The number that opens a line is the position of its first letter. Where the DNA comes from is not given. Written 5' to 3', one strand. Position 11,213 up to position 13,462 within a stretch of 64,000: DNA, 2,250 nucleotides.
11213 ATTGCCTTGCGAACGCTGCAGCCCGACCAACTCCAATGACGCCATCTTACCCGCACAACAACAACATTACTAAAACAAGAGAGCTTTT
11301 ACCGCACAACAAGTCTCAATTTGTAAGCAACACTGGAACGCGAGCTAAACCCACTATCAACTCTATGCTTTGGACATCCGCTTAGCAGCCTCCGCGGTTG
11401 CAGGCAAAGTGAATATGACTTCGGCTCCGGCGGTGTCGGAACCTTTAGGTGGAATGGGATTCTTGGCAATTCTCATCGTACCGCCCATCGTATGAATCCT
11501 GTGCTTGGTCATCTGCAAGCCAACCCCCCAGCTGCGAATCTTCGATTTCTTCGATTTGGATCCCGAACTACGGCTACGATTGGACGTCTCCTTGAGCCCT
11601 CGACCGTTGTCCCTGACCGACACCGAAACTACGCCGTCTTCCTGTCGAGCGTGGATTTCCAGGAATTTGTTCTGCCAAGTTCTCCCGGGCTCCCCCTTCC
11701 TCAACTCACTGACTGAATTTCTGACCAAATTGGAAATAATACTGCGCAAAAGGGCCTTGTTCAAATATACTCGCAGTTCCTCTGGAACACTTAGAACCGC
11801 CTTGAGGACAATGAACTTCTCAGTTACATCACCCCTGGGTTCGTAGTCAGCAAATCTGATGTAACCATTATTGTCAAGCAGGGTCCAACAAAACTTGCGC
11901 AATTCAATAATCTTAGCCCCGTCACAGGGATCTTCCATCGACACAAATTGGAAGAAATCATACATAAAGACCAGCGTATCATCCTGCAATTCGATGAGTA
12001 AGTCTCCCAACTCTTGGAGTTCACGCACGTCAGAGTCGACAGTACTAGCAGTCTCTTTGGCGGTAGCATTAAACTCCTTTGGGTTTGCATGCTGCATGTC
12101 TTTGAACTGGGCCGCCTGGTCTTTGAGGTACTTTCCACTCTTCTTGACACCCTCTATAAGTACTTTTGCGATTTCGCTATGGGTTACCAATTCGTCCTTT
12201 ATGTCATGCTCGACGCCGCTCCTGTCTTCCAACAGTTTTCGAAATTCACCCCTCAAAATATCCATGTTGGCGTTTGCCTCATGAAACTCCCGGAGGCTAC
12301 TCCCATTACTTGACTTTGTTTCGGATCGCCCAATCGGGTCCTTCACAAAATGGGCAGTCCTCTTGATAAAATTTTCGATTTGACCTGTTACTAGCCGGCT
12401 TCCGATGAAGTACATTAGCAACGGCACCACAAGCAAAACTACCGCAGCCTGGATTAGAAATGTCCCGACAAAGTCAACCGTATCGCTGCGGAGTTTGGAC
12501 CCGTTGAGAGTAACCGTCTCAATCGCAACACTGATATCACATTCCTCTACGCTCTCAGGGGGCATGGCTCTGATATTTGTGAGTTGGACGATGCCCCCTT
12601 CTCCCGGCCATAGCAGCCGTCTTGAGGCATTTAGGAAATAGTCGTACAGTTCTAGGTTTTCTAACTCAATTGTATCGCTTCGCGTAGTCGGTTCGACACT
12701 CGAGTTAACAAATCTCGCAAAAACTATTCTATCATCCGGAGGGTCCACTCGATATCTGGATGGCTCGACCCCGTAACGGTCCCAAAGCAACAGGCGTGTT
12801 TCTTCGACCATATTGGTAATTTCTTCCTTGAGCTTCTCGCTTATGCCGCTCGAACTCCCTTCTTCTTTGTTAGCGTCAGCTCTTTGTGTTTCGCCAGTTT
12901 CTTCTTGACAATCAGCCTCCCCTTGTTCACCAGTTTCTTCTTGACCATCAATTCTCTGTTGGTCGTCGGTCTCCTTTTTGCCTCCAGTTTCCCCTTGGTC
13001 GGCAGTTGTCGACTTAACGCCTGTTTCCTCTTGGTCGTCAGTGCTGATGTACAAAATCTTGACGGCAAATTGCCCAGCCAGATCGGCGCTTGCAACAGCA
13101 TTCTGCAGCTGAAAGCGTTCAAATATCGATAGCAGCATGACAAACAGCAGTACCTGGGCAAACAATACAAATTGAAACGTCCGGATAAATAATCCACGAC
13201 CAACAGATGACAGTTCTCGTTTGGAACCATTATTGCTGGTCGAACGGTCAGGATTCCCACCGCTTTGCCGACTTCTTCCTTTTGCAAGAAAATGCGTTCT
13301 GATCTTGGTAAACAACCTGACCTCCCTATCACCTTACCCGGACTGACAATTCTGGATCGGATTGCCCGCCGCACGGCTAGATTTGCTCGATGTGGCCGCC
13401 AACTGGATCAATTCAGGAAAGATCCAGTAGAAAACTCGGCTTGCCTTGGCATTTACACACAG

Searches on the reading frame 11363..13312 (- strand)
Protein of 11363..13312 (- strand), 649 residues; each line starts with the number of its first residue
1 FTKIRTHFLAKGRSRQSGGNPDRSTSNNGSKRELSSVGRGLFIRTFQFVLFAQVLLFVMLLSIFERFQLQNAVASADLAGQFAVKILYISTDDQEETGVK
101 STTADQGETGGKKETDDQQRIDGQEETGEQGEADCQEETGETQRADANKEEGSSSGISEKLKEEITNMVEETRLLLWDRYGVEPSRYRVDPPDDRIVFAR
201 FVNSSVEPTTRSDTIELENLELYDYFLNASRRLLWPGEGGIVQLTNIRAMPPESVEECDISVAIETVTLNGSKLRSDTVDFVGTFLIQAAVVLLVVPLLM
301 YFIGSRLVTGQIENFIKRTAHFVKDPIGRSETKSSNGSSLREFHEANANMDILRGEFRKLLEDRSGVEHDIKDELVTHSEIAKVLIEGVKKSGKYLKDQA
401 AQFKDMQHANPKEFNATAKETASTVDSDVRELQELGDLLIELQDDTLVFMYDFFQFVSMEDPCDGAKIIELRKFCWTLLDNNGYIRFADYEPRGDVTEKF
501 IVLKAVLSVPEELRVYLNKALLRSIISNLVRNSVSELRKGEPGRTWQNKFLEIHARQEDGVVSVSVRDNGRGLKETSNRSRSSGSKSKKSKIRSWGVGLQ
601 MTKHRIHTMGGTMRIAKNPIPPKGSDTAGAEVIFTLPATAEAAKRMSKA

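Call 17: search_protein_families(library=pfam, proteins=[window:11363-13312:-], max_evalue=0.001)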
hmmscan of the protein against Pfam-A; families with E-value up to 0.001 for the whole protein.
window:11363-13312:- (649 aa): 1 family
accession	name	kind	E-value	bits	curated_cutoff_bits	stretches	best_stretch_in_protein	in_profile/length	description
PF02518.31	HATPase_c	-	9.1e-12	45.8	26.4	1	521-639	5-110/111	Histidine kinase-, DNA gyrase B-, and HSP90-like ATPase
